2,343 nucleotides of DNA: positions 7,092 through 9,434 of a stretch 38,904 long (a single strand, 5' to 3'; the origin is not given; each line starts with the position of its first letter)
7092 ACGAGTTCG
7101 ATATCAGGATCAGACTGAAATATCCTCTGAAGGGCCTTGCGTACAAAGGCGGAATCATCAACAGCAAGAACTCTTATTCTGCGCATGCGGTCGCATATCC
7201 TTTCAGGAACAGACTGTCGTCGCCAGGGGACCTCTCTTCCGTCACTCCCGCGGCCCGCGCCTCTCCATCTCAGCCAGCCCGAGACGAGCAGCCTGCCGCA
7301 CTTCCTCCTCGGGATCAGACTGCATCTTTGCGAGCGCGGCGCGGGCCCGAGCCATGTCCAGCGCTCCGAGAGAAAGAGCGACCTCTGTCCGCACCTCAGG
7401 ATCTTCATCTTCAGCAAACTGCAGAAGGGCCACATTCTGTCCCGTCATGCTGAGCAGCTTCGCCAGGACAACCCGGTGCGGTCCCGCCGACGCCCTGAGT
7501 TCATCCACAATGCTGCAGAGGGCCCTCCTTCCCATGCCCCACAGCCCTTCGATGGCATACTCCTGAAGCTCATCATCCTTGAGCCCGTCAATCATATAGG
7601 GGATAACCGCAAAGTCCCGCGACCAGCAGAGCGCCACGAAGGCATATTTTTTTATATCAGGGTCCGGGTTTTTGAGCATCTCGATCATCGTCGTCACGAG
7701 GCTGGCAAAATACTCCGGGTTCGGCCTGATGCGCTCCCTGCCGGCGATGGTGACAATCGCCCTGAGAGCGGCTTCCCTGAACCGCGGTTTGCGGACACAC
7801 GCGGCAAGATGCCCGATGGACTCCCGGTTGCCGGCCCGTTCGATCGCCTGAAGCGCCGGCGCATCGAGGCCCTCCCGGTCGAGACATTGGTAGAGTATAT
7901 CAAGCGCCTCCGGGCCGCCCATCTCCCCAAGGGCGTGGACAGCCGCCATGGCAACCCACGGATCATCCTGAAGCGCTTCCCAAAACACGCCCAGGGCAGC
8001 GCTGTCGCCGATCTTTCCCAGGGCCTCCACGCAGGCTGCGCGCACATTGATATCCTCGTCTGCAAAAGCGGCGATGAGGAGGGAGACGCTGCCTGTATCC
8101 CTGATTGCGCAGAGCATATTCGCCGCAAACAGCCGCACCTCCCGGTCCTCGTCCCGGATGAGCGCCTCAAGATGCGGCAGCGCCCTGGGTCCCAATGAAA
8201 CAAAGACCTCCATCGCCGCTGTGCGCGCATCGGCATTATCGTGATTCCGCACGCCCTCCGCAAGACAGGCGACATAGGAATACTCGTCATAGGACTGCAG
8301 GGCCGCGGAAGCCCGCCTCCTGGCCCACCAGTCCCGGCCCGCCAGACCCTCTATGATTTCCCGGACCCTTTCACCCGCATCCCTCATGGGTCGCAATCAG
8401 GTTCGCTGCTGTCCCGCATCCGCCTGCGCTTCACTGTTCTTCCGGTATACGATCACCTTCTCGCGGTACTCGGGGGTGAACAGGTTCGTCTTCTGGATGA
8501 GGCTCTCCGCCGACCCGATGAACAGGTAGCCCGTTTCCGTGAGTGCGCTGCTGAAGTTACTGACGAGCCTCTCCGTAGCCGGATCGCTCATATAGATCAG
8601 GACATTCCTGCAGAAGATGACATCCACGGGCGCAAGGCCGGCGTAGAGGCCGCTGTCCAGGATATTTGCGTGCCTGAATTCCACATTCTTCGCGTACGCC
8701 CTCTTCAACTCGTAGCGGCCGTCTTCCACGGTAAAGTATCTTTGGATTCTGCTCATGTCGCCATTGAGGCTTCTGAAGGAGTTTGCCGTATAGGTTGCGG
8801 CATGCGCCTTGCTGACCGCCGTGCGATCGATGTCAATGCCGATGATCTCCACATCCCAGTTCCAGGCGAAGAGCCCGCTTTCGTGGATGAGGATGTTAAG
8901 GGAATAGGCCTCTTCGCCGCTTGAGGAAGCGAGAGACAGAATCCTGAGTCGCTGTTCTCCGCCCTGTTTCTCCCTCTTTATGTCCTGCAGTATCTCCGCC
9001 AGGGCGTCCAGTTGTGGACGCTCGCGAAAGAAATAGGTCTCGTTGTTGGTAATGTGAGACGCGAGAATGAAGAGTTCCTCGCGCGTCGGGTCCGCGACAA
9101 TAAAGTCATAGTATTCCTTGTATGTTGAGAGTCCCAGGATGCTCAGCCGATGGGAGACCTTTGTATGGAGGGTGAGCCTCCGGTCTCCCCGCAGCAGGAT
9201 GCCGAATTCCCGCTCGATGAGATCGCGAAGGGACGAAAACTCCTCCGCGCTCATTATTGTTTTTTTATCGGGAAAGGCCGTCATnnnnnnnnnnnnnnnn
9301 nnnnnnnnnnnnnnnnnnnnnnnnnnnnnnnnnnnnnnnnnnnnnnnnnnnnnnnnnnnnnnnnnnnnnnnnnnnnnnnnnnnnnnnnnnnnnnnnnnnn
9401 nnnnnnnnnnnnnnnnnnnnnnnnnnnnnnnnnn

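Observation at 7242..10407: Two paralogous HEAT-repeat proteins sandwich cheR with coupled or overlapping reading frames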

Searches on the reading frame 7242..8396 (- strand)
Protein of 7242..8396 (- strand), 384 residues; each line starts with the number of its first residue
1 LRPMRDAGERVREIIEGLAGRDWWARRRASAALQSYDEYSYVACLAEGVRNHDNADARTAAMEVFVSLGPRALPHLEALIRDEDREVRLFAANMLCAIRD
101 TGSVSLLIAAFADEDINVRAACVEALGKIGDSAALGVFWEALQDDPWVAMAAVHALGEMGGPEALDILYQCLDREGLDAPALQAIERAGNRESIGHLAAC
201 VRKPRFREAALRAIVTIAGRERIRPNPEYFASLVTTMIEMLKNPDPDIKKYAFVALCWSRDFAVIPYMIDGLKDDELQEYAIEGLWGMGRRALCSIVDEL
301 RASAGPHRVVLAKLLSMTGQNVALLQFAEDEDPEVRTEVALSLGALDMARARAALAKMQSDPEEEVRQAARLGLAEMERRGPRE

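Call 5: search_protein_families(library=pfam, proteins=[window:7242-8396:-], max_evalue=0.01)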
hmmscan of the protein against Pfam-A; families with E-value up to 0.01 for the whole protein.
window:7242-8396:- (384 aa): 8 families
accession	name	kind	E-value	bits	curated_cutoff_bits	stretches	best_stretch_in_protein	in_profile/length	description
PF13646.12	HEAT_2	-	1.7e-41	140.8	27.7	4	76-146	5-75/88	HEAT repeats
PF02985.28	HEAT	-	1.4e-18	65.7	23.5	1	105-131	3-29/31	HEAT repeat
PF13513.12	HEAT_EZ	-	2.4e-15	57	27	1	204-256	1-52/55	HEAT-like repeat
PF03130.22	HEAT_PBS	-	2.4e-08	34.1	20.9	0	149-173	2-26/27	PBS lyase HEAT-like repeat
PF24714.1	TOR1L1_N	-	1e-05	25.5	43.3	0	107-131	87-111/281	TORTIFOLIA1 N-terminal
PF12717.13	Cnd1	-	2.1e-05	25.1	26.4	0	329-381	31-89/162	non-SMC mitotic condensation complex subunit 1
PF00514.29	Arm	-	8.8e-05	22.9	20.6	0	237-257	17-37/41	Armadillo/beta-catenin-like repeat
PF12755.13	Vac14_Fab1_bd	-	0.0032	18.5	22.1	0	79-98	35-54/97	Vacuolar 14 Fab1-binding region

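Call 8: search_protein_families(library=ncbifam, proteins=[window:7242-8396:-], max_evalue=0.01)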
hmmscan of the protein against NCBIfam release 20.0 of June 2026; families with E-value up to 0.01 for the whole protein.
window:7242-8396:- (384 aa): 9 families
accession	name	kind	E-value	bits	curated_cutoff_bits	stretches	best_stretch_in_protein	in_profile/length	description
NF045915.1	PhycobilmeDegNblB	equivalog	2.1e-16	60.1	300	2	51-176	42-174/214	phycobilisome degradation protein NblB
NF007244.0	PRK09687.1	equivalog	1.1e-11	44.6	275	1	323-376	164-220/285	putative lyase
NF010374.0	PRK13800.1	equivalog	3.1e-11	42.3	1196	2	37-179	716-855/898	fumarate reductase/succinate dehydrogenase flavoprotein subunit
NF058515.1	phyc_lyase_CpcF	equivalog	3.4e-09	36.6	220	1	50-129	39-119/200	C-phycocyanin alpha-cysteine-84 phycocyanobilin lyase subunit CpcF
NF045662.1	DVU0298_fam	equivalog_domain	3.1e-08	33.4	75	0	323-363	149-189/213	DVU0298 family protein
NF058502.1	phyc_lyase_CpcE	equivalog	6.1e-07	29.2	330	1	80-174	11-115/260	C-phycocyanin alpha-cysteine-84 phycocyanobilin lyase subunit CpcE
TIGR02270.1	TIGR02270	subfamily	1.5e-06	27.5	206.8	1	56-214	132-291/410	TIGR02270 family protein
NF006501.0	PRK08937.3-1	equivalog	0.00011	22.3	310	1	21-162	43-190/191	adenylosuccinate lyase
NF058505.1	phyc_lyase_CpeY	equivalog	0.00011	20.9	600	1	83-174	28-127/419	C-phycoerythrin alpha-cysteine-82 phycoerythrobilin lyase CpeY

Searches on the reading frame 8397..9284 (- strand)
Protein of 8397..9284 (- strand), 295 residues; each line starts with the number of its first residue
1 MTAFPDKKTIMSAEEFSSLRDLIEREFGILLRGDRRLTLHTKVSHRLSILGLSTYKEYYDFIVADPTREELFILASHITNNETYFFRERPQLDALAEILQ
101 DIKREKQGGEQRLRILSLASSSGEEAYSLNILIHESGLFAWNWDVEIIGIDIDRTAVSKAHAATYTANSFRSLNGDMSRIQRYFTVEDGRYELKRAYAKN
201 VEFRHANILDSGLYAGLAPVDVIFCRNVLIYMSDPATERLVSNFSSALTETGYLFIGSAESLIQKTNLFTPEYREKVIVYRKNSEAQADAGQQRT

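Call 5: search_protein_families(library=pfam, proteins=[window:8397-9284:-], max_evalue=0.01)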
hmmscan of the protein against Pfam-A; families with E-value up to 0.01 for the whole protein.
window:8397-9284:- (295 aa): 7 families
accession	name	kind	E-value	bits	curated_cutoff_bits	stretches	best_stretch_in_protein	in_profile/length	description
PF01739.24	CheR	-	1.4e-46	158.8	27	1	81-271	1-188/195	CheR methyltransferase, SAM binding domain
PF03705.20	CheR_N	-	6e-11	42.3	27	1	14-66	1-53/53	CheR methyltransferase, all-alpha domain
PF13847.12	Methyltransf_31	-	2.6e-08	34.1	27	1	186-260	41-113/145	Methyltransferase domain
PF13649.12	Methyltransf_25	-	2.1e-05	25.5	27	0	192-252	40-97/97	Methyltransferase domain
PF08242.18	Methyltransf_12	-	7.7e-05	23.8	30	1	188-254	35-98/98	Methyltransferase domain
PF08241.18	Methyltransf_11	-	0.0033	18.5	21.2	0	197-256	38-95/95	Methyltransferase domain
PF13489.12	Methyltransf_23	-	0.0035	17.5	27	1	142-257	44-117/164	Methyltransferase domain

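Call 8: search_protein_families(library=ncbifam, proteins=[window:8397-9284:-], max_evalue=0.01)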
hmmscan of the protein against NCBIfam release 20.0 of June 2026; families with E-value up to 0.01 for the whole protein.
window:8397-9284:- (295 aa): 3 families
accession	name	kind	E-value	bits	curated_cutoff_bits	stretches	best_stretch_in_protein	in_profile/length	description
NF007902.0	PRK10611.1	equivalog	8e-33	113.9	435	1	8-269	19-273/287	protein-glutamate O-methyltransferase CheR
TIGR04345.1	ovoA_Cterm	equivalog_domain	0.00018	21.2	170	1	146-261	65-174/242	putative 4-mercaptohistidine N1-methyltransferase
NF004851.0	PRK06202.1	equivalog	0.00056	19.4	243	0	106-167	55-111/237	hypothetical protein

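Call 50: search_solved_structures(query=window:8397-9284:-, max_evalue=1e-10, show_alignments=2)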
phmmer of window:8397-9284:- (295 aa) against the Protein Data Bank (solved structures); distinct sequences matched with E-value up to 1e-10: 6.
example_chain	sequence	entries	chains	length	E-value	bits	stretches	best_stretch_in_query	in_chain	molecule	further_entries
5xly_A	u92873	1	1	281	2.9e-29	105.8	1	15-281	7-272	Chemotaxis protein methyltransferase 1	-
5xlx_A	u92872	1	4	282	2.9e-29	105.8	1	15-281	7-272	Chemotaxis protein methyltransferase 1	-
5y4r_A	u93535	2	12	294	5.4e-29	105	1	15-266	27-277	Chemotaxis protein methyltransferase 1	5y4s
1af7_A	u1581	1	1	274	3.1e-26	95.9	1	11-263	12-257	CHEMOTAXIS RECEPTOR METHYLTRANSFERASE CHER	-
1bc5_A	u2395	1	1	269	3.2e-26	95.9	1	11-263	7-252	CHEMOTAXIS RECEPTOR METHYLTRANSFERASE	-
5ftw_A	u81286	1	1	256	5.8e-19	72.1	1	43-264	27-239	CHEMOTAXIS PROTEIN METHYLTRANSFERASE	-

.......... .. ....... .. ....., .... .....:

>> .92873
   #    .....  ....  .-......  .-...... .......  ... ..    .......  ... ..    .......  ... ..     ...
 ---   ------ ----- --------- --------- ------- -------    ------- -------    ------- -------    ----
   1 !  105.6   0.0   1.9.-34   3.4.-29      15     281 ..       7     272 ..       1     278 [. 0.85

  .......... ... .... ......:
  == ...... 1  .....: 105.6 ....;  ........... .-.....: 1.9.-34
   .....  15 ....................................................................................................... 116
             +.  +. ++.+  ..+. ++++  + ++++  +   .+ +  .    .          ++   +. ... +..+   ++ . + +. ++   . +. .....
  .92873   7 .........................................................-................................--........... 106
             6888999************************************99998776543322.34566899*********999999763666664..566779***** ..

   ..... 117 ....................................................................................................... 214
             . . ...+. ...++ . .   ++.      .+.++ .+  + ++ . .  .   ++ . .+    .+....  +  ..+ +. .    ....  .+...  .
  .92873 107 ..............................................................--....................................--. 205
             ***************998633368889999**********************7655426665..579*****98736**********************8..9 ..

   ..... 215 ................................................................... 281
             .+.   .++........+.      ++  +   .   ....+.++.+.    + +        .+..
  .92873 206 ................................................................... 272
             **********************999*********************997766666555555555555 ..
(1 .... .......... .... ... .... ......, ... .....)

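Call 71: search_solved_structures(query=window:8397-9284:-, max_evalue=1e-10, show_alignments=5)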
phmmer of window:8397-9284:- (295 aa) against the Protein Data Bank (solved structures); distinct sequences matched with E-value up to 1e-10: 6.
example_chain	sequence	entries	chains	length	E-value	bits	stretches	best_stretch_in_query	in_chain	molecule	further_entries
5xly_A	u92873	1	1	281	2.9e-29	105.8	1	15-281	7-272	Chemotaxis protein methyltransferase 1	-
5xlx_A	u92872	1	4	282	2.9e-29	105.8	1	15-281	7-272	Chemotaxis protein methyltransferase 1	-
5y4r_A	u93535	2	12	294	5.4e-29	105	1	15-266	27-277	Chemotaxis protein methyltransferase 1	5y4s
1af7_A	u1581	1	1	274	3.1e-26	95.9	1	11-263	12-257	CHEMOTAXIS RECEPTOR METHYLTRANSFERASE CHER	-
1bc5_A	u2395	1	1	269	3.2e-26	95.9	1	11-263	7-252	CHEMOTAXIS RECEPTOR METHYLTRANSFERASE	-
5ftw_A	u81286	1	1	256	5.8e-19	72.1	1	43-264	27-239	CHEMOTAXIS PROTEIN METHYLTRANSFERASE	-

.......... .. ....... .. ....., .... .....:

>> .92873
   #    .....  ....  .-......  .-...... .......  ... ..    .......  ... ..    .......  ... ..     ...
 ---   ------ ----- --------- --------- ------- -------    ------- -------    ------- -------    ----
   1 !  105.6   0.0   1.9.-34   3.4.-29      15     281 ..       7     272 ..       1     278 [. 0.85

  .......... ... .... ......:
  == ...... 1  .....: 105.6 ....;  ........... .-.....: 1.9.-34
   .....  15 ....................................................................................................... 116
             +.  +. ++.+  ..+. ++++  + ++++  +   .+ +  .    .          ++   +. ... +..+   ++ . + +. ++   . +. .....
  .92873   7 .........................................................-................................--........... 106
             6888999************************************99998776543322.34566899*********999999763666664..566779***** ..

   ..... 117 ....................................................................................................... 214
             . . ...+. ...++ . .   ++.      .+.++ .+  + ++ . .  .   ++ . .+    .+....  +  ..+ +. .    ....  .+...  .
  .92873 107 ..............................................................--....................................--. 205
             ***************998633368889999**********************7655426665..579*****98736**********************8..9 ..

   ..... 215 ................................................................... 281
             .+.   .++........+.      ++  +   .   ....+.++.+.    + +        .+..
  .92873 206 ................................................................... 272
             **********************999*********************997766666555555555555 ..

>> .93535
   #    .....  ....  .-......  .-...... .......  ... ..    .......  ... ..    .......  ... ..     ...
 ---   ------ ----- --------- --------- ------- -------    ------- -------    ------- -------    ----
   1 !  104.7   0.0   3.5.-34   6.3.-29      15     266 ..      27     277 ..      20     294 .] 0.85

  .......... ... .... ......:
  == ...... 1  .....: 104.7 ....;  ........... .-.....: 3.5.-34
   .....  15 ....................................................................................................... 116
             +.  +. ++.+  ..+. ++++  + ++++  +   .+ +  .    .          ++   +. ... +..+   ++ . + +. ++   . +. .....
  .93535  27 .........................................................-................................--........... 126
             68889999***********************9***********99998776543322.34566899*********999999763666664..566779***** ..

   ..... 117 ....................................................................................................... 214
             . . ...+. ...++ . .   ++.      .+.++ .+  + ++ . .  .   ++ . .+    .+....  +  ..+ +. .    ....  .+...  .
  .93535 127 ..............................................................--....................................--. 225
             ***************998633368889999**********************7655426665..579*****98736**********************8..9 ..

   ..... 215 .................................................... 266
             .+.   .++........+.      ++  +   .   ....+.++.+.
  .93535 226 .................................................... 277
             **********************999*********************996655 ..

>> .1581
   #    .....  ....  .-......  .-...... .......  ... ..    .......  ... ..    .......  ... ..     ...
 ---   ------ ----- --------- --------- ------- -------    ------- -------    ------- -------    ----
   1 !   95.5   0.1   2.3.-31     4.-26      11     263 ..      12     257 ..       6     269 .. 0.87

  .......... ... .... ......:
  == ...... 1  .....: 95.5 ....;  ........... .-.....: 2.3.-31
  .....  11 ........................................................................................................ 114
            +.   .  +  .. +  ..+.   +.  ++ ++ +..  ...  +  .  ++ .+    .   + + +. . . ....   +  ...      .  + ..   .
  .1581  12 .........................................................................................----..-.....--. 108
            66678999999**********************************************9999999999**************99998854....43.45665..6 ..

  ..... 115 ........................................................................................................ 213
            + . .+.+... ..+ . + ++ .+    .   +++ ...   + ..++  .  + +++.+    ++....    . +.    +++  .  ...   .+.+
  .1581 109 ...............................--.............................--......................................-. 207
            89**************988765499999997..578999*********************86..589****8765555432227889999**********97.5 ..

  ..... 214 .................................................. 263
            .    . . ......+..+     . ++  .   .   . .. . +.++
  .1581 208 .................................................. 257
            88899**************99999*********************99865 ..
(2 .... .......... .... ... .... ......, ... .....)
